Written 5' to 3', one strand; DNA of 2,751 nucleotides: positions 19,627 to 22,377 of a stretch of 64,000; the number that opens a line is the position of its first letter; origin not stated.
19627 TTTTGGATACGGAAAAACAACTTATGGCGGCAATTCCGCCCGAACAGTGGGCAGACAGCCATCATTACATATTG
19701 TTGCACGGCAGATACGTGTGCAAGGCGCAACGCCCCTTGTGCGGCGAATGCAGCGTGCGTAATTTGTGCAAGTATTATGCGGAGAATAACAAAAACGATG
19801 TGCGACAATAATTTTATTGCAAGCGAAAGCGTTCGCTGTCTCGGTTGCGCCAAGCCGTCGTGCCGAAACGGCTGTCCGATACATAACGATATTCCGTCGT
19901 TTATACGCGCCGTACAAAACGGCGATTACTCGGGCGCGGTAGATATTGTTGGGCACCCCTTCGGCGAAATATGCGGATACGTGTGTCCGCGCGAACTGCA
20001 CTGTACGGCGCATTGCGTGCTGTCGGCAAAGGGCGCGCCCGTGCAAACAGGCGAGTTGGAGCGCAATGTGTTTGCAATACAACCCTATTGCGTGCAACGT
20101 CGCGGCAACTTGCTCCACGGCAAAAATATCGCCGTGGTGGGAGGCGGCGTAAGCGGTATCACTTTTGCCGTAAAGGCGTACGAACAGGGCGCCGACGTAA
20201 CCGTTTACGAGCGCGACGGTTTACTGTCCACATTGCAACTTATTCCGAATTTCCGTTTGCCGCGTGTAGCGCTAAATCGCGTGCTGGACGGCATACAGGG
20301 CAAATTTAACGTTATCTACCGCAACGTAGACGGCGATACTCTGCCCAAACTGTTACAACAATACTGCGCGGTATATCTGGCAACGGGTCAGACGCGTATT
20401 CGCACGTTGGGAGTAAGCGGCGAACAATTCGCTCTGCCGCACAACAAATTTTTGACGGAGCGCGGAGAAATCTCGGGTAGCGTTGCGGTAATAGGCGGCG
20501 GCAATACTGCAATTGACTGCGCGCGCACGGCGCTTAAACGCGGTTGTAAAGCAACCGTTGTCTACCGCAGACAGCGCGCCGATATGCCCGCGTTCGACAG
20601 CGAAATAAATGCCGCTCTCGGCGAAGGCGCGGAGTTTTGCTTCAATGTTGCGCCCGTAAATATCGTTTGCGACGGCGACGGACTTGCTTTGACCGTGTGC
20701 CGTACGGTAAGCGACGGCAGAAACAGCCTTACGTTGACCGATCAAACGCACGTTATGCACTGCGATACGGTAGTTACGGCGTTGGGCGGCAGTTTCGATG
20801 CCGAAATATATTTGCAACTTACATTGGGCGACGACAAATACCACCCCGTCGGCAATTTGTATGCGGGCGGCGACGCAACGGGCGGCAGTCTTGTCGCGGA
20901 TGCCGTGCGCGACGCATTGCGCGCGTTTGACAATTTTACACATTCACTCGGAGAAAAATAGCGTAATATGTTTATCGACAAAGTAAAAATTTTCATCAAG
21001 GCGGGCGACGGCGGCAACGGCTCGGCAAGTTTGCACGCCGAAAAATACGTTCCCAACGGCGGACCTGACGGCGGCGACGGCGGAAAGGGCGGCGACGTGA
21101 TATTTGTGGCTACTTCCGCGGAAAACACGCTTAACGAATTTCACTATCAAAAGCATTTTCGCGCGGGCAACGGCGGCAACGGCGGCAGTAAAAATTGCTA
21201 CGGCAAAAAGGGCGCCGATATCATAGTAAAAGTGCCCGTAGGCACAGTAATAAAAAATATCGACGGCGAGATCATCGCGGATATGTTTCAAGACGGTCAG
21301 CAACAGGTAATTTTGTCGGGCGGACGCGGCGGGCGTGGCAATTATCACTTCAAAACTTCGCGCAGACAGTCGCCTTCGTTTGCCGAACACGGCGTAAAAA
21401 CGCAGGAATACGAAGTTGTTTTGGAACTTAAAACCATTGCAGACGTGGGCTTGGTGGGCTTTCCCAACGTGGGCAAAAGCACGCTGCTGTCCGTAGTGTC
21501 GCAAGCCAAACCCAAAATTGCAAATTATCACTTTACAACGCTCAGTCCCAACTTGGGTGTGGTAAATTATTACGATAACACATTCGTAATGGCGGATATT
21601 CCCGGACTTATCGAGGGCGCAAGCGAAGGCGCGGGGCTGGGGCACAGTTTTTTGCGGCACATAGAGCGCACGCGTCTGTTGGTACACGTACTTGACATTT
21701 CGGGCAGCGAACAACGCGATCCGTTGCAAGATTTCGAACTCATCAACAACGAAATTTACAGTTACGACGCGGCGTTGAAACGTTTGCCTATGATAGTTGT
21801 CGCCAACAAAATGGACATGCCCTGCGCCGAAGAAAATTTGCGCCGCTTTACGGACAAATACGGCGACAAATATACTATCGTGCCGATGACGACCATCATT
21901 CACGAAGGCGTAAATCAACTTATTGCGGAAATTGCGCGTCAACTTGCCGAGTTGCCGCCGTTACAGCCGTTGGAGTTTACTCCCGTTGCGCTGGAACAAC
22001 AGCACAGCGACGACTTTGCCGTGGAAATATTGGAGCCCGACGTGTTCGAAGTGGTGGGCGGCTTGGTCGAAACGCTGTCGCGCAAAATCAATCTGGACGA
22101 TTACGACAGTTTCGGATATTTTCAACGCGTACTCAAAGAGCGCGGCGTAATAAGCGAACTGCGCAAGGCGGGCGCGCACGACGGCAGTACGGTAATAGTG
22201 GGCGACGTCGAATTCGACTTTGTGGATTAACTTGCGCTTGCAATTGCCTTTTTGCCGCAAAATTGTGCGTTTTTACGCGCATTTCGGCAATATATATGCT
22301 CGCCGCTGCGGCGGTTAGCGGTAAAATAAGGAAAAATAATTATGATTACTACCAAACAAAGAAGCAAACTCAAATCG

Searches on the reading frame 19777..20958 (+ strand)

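Call 34: search_protein_families(library=pfam, proteins=[window:19777-20958:+], max_evalue=0.00001)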
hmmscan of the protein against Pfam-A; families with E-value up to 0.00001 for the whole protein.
window:19777-20958:+ (394 aa): 8 families
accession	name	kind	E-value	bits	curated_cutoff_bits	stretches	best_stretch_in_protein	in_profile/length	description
PF14691.11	Fer4_20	-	1.8e-24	86.2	25.8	1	10-98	13-104/113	Dihydroprymidine dehydrogenase domain II, 4Fe-4S cluster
PF07992.20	Pyr_redox_2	-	5.1e-20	72.5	26.1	1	117-378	2-289/291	Pyridine nucleotide-disulphide oxidoreductase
PF13738.12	Pyr_redox_3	-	8.6e-14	51.9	30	1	199-269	128-200/305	Pyridine nucleotide-disulphide oxidoreductase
PF00070.33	Pyr_redox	-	1.3e-13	51.7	22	1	235-283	1-48/82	Pyridine nucleotide-disulphide oxidoreductase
PF01266.30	DAO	-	2.3e-07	31.1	27.9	0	118-147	2-31/353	FAD dependent oxidoreductase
PF13241.12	NAD_binding_7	-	7.6e-07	30.1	22.1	0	113-204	5-70/104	Putative NAD(P)-binding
PF12831.13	FAD_oxidored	-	1.2e-06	28.6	27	0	118-173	2-60/416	FAD dependent oxidoreductase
PF13450.12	NAD_binding_8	-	1.6e-06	28.7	21.9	0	120-147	1-28/68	NAD(P)-binding Rossmann-like domain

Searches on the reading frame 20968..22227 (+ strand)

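Call 34: search_protein_families(library=pfam, proteins=[window:20968-22227:+], max_evalue=0.00001)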
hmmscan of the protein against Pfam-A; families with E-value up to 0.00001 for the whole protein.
window:20968-22227:+ (420 aa): 4 families
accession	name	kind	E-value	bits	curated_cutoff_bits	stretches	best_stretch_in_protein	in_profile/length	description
PF01018.28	GTP1_OBG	-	7.8e-57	191.7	27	1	3-156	1-155/155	GTP1/OBG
PF01926.29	MMR_HSR1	-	6.1e-26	91.2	21.9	1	159-281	1-113/113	50S ribosome-binding GTPase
PF09269.16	DUF1967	-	2.8e-20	72.6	27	1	356-418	8-70/70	Domain of unknown function (DUF1967)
PF02421.24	FeoB_N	-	7e-10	39.1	27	1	160-248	3-92/156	Ferrous iron transport protein B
